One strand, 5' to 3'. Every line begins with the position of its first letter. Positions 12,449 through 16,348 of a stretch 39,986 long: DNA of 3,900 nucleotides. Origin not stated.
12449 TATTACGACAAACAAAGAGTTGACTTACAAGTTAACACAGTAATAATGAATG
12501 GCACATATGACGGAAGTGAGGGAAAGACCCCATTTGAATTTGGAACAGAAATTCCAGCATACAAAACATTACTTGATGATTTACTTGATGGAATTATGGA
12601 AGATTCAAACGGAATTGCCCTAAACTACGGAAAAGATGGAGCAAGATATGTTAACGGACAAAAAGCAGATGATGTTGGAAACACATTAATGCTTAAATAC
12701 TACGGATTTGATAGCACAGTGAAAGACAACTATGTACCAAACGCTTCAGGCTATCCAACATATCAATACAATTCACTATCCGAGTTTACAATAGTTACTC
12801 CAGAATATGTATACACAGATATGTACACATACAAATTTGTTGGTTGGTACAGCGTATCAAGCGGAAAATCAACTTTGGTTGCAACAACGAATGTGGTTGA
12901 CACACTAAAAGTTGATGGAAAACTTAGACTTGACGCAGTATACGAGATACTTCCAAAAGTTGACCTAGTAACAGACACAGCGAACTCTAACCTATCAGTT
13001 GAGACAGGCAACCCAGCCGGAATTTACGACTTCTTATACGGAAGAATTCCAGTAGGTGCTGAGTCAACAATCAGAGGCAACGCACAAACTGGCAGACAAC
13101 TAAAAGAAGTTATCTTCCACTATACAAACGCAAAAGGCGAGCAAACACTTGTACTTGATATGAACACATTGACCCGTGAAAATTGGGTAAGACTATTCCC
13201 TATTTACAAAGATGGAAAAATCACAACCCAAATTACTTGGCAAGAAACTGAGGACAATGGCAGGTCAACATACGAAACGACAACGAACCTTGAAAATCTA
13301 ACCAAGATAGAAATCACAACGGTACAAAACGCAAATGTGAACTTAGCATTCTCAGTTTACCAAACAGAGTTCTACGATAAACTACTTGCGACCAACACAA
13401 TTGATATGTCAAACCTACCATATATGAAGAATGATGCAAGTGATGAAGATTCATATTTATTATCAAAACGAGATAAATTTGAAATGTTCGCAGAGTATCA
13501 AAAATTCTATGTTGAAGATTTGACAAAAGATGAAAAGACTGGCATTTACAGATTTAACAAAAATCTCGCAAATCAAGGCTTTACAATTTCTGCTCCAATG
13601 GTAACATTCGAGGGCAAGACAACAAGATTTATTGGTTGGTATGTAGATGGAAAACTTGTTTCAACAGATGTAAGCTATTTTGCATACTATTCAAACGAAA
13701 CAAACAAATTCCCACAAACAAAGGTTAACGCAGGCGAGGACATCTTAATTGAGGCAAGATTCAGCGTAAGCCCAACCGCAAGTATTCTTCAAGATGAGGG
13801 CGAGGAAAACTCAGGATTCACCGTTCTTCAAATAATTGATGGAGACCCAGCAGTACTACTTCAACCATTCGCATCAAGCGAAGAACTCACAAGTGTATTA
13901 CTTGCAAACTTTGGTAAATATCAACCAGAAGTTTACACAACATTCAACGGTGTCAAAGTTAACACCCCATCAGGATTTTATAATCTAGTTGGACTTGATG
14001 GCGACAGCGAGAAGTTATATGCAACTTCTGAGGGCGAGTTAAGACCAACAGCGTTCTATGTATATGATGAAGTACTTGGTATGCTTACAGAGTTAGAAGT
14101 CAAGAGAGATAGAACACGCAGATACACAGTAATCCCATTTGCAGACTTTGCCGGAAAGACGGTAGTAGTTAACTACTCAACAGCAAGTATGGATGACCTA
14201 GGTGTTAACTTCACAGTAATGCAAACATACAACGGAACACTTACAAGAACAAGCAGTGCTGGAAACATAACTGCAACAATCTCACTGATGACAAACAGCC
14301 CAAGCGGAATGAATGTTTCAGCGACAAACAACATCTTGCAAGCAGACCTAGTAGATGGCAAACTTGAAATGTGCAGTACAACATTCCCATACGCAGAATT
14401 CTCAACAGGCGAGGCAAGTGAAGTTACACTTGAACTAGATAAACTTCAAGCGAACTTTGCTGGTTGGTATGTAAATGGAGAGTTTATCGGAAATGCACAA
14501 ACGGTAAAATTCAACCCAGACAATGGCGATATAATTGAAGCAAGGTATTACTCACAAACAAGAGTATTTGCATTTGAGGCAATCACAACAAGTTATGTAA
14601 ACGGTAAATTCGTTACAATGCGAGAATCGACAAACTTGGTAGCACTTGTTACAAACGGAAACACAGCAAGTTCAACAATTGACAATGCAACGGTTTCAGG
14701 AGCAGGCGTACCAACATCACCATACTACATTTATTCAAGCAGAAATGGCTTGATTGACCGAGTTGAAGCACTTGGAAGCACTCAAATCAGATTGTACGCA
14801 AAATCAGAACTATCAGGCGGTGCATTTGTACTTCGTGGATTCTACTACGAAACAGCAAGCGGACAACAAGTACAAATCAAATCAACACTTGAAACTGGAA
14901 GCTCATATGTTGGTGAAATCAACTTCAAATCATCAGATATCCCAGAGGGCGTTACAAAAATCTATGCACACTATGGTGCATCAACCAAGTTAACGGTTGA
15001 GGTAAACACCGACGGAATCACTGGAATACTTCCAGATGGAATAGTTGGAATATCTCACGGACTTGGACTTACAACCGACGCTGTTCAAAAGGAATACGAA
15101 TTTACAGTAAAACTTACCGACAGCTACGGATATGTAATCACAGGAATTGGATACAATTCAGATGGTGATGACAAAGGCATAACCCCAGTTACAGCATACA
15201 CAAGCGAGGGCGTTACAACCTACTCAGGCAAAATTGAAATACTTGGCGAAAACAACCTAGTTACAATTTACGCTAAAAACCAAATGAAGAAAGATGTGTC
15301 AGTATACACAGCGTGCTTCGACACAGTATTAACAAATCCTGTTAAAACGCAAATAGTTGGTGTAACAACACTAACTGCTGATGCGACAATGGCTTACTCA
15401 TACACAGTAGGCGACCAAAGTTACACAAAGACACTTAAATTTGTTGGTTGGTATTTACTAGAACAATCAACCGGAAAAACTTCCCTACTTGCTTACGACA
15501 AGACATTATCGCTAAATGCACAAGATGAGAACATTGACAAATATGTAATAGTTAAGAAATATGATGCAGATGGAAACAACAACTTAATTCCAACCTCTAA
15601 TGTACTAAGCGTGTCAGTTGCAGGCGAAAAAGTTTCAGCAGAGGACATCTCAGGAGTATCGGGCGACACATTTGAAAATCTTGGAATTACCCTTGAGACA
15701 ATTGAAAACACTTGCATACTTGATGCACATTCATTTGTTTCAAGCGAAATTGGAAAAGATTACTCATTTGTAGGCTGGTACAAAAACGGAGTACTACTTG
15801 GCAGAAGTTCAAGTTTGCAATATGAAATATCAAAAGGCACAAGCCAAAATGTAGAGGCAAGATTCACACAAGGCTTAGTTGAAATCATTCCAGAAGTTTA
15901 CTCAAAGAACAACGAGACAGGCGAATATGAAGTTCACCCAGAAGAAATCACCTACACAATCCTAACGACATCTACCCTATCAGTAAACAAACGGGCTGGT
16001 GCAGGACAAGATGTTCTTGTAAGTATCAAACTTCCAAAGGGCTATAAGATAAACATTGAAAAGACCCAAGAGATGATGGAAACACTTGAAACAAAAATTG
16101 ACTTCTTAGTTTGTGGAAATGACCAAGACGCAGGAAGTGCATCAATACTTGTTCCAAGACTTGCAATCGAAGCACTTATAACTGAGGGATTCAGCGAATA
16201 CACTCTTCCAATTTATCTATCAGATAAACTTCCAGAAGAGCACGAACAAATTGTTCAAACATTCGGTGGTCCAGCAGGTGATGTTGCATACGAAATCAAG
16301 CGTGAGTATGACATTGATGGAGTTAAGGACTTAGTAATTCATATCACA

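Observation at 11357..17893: Divergent, irregularly spaced InlB B-repeat (Flg_new)-like modules form the recognisable core of the giant protein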

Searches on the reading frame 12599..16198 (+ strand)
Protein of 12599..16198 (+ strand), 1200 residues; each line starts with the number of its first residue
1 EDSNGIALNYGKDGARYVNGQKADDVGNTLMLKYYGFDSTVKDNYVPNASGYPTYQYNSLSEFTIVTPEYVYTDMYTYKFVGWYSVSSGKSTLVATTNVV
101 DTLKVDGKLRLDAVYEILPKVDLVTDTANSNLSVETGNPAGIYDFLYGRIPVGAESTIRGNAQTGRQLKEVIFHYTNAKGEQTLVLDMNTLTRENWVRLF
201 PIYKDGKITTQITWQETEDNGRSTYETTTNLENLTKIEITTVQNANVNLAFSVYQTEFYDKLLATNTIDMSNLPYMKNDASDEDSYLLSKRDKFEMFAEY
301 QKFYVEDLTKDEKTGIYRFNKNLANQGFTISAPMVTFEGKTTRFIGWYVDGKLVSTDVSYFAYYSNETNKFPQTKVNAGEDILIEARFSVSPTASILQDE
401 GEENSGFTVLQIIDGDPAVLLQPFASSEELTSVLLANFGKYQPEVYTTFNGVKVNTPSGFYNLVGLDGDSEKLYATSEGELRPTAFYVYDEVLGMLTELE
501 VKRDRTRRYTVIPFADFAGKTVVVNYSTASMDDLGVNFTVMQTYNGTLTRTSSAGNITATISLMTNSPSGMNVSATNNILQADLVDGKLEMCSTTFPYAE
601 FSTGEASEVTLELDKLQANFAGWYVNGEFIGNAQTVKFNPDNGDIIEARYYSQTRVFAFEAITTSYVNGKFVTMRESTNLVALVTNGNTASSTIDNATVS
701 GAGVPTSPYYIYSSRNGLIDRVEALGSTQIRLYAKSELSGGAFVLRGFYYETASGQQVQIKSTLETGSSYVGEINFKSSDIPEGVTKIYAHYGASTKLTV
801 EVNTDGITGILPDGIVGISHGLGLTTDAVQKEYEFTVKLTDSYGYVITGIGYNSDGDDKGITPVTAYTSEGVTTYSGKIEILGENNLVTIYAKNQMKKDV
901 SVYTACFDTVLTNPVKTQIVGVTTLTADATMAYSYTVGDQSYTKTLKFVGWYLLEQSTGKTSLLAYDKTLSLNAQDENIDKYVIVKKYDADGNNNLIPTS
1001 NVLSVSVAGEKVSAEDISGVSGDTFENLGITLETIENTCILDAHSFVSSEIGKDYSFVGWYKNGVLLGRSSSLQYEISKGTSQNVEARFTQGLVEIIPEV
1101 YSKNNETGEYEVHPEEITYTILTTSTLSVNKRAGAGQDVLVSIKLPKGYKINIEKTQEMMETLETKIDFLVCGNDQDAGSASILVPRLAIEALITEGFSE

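Call 37: search_protein_representatives(protein=window:12599-16198:+)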
Query: 1200 residues. Proteins with E-value up to 0.001 (for the whole library): 10; up to 1e-10: 7; up to 1e-30: 4. The best 10 are listed.
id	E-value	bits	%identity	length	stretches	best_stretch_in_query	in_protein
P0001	0.0e+00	1172.7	54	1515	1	31-1195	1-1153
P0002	3.7e-230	783.3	50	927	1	353-1194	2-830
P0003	7.5e-86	305.4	49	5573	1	2-342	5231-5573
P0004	3.2e-36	141.1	38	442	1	871-1195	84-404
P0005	1.0e-27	113.0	35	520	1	954-1199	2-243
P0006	5.5e-23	97.2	44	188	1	869-1007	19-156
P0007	5.6e-14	67.4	27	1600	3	515-1099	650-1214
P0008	2.8e-08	48.5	82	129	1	1160-1198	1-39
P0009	4.3e-08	47.9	40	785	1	3-175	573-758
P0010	2.1e-07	45.7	35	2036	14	594-656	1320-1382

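Call 38: search_protein_families(library=pfam, proteins=[P0010, P0007, P0009, P0001, P0002], max_evalue=0.01)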
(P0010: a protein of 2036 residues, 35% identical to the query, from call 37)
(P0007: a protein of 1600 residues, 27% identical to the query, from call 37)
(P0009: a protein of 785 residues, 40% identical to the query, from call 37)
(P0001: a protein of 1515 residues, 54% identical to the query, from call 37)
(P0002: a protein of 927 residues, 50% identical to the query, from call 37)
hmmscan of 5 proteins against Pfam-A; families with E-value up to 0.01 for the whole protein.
P0010 (2036 aa): 4 families
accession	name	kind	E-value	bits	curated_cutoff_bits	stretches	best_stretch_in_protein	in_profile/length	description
PF18998.6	Flg_new_2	-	1.4e-118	387.4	23.6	12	1533-1589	9-66/73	Divergent InlB B-repeat domain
PF09479.16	Flg_new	-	1.7e-45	153.4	27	1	639-702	3-65/65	Listeria-Bacteroides repeat domain (List_Bact_rpt)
PF16820.11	PKD_3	-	6.5e-18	64.8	26.3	0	1564-1583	37-56/68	PKD-like domain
PF13527.13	Acetyltransf_9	-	3.2e-05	24.4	25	0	1192-1227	37-72/127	Acetyltransferase (GNAT) domain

P0007 (1600 aa): 1 family
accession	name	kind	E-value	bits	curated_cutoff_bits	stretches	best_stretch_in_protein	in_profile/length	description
PF16820.11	PKD_3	-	0.0002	21.6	26.3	0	739-775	17-53/68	PKD-like domain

P0009 (785 aa): 0 families

P0001 (1515 aa): 1 family
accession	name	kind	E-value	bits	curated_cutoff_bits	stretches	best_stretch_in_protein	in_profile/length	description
PF16820.11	PKD_3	-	0.00018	21.7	26.3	0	314-340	36-62/68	PKD-like domain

P0002 (927 aa): 0 families

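Call 50: find_encoding_contigs(protein=P0001, flank=10000, max_places=3)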
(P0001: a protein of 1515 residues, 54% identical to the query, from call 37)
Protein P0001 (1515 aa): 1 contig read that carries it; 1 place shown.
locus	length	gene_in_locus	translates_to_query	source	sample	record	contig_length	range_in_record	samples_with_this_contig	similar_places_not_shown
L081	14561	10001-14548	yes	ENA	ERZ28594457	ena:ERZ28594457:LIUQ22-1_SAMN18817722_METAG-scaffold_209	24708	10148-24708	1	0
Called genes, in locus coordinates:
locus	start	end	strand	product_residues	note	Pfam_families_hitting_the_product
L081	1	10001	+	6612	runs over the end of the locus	-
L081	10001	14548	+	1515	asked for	-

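Call 51: find_encoding_contigs(protein=P0002, flank=10000, max_places=3)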
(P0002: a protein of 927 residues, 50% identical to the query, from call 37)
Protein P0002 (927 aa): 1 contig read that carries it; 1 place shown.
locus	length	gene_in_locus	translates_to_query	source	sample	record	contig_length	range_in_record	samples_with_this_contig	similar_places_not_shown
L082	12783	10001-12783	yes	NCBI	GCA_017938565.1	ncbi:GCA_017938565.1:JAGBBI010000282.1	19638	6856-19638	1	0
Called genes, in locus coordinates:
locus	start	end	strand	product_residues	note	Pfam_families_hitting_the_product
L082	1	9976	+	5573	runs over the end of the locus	-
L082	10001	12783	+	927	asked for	?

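Call 88: search_solved_structures(query=P0010, max_evalue=0.01, show_alignments=2)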
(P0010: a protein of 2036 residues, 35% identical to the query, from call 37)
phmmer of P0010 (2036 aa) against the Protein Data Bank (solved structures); distinct sequences matched with E-value up to 0.01: 0.

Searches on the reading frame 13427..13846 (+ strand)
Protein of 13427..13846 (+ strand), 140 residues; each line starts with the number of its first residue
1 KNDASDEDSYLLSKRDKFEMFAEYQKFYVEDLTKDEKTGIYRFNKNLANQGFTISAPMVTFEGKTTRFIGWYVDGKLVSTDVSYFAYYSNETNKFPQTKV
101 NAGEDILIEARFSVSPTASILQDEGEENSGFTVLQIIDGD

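Call 8: search_protein_families(library=pfam, proteins=[window:13427-13846:+], max_evalue=10)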
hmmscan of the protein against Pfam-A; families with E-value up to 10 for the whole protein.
window:13427-13846:+ (140 aa): 2 families
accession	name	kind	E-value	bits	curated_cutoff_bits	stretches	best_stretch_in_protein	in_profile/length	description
PF16820.11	PKD_3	-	0.036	14.3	26.3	1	64-87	32-53/68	PKD-like domain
PF08272.16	Zn_Ribbon_Topo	-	0.057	13.6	25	1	62-80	22-40/41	Topoisomerase I zinc-ribbon-like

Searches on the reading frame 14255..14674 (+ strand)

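Call 8: search_protein_families(library=pfam, proteins=[window:14255-14674:+], max_evalue=10)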
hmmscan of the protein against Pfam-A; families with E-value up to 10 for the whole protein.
window:14255-14674:+ (140 aa): 1 family
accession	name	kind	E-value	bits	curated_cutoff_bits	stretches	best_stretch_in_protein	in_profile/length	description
PF06832.18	BiPBP_C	-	0.06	13.7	26.8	1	53-91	31-72/90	Penicillin-Binding Protein C-terminus Family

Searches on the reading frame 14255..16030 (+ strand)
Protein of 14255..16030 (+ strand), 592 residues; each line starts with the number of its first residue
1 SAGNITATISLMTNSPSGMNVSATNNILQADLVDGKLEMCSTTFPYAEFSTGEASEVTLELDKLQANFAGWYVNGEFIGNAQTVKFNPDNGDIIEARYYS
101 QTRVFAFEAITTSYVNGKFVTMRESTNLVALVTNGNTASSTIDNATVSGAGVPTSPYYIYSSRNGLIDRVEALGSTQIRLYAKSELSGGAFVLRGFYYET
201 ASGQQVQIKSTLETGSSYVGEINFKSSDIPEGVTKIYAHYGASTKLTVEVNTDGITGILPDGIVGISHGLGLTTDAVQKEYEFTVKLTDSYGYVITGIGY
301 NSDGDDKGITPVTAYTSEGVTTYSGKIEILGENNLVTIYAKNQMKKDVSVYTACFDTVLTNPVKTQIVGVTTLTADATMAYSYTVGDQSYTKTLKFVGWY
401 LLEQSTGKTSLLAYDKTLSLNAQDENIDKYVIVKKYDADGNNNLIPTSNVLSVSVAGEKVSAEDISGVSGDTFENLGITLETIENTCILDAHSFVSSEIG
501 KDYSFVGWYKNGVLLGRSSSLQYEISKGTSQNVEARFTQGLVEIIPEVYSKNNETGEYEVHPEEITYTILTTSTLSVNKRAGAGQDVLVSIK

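Call 44: find_homologous_proteins(query=A3, max_evalue=0.001)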
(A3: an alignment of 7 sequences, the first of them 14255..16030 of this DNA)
Query A3 (7 sequences) (592 aa, profile of the alignment): 3 proteins with E <= 0.001 among 8000 candidates.
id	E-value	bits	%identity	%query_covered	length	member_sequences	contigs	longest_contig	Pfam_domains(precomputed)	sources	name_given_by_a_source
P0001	0.0e+0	2211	53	99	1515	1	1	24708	-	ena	-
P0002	0.0e+0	1444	50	90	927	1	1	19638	-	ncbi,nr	ncbi:MAG: hypothetical protein J6J23_07580, partial [Clostridia bacterium]|nr:hypothetical protein [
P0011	7.9e-4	35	27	37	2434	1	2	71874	PF09479.17,PF13306.13,PF18998.7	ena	-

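Call 60: predict_structure(alignment_id=A3)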
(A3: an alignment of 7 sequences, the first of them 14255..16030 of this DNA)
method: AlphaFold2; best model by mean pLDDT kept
length: 592 residues; sequences in the alignment: 7
mean_pLDDT: 63.4   pTM: 0.36
mean pLDDT of the five models: 63.4, 59.7, 57.3, 49.1, 48.8
residues with pLDDT >= 90: 14; 70-90: 233; 50-70: 181; < 50: 164
segments of 3 or more residues with pLDDT < 50: 1-51, 99-102, 114-119, 126-165, 211-217, 243-246, 255-279, 442-447, 564-578
pLDDT, mean of each block of 10 residues (from residue 1): 37 42 39 44 42 58 55 60 68 54 61 51 54 37 40 37 50 62 65 72 72 47 73 72 52 49 39 39 62 75 70 79 70 65 80 82 82 84 86 85 72 72 66 81 51 79 88 91 86 84 75 69 71 77 63 79 51 43 51 52
secondary structure, 60 per line:
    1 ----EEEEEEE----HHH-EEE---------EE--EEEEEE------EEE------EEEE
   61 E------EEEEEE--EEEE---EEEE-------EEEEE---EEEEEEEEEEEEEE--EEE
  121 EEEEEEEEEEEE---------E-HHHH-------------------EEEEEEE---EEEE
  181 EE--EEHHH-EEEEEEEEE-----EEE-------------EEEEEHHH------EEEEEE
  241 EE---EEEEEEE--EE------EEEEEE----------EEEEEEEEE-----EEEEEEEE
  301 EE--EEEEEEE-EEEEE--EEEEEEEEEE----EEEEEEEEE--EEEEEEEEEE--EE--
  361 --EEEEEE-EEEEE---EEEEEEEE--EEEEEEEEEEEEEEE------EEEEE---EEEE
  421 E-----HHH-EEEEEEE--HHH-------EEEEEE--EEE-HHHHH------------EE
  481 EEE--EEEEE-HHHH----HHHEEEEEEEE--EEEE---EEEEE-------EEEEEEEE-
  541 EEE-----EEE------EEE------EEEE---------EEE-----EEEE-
elements in order: E5-11 E20-22 E36-41 E48-50 E57-61 E68-73 E76-79 E83-86 E94-98 E102-115 E118-132 H144-147 E167-173 E177-182 E191-199 E205-207 E221-225 E235-242 E246-252 E263-268 E279-287 E293-302 E305-311 E313-317 E320-329 E334-342 E345-354 E363-368 E370-374 E378-385 E388-402 E409-413 E417-421 E431-437 E450-455 E458-460 H462-466 E479-483 E486-490 H492-495 E503-510 E513-516 E520-524 E532-539 E541-543 E549-551 E558-560 E567-570 E580-582 E588-591

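Call 64: fold_search(model_id=the predicted structure, library=pdb)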
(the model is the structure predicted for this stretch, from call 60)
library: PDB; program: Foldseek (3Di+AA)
matches with E <= 10: 861; with E <= 0.001: 15
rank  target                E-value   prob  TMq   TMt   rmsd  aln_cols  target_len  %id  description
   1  6m48_A                9.9e-06  0.93  0.14  0.12  19.1       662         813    9  Crystal structure of pilus adhesin, SpaC from Lactobacillus rhamnosus GG - P21212 form (released 2020-07-29)
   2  7w6b                  2.1e-05  0.82  0.13  0.11  20.5       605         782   10  Crystal Structure of PitA from pilus islet-2 of Streptococcus oralis (released 2022-06-01)
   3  6m3y                  2.7e-05  0.96  0.18  0.15  18.2       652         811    8  Crystal structure of pilus adhesin, SpaC from Lactobacillus rhamnosus GG - open conformation (released 2020-07-29)
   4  6grs_B                4.1e-05  0.63  0.11  0.11  27.7       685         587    8  Paired immunoglobulin-like receptor B (PirB) or Leukocyte immunoglobulin-like receptor subfamily B member 3 (LILRB3) f (released 2019-02-06)
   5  7vcr_A                9.7e-05  0.60  0.12  0.14  21.7       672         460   10  Crystal Structure of PitA fragment from pilus islet-2 of Streptococcus oralis (released 2022-06-01)
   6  6m48_B                1.3e-04  0.91  0.16  0.13  17.1       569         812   10  Crystal structure of pilus adhesin, SpaC from Lactobacillus rhamnosus GG - P21212 form (released 2020-07-29)
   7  6grt_A                1.6e-04  0.38  0.10  0.10  25.1       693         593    8  Paired immunoglobulin-like receptor B (PirB) or Leukocyte immunoglobulin-like receptor subfamily B member 3 (LILRB3) f (released 2019-02-06)
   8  7vcr_B                2.6e-04  0.57  0.13  0.15  18.9       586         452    9  Crystal Structure of PitA fragment from pilus islet-2 of Streptococcus oralis (released 2022-06-01)
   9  6grt_B                2.8e-04  0.33  0.10  0.10  25.2       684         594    9  Paired immunoglobulin-like receptor B (PirB) or Leukocyte immunoglobulin-like receptor subfamily B member 3 (LILRB3) f (released 2019-02-06)
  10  2win_A                4.7e-04  0.21  0.09  0.08  37.2       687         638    9  C3 convertase (C3bBb) stabilized by SCIN (released 2009-06-09)
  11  8cem_E                5.5e-04  0.18  0.08  0.08  36.8       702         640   11  Structure of bovine native C3, re-refinement (released 2023-04-05)
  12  6grs_A                6.7e-04  0.30  0.11  0.11  29.3       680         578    7  Paired immunoglobulin-like receptor B (PirB) or Leukocyte immunoglobulin-like receptor subfamily B member 3 (LILRB3) f (released 2019-02-06)
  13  8cem_F                7.1e-04  0.16  0.08  0.08  36.6       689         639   11  Structure of bovine native C3, re-refinement (released 2023-04-05)
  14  5fo7_A                7.8e-04  0.15  0.08  0.07  38.5       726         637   10  Crystal Structure of Human Complement C3b at 2.8 Angstrom resolution (released 2016-04-06)
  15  8uin_G                9.6e-04  0.18  0.09  0.08  36.5       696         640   11  Structure of the C3bBb-albicin complex (released 2024-05-08)
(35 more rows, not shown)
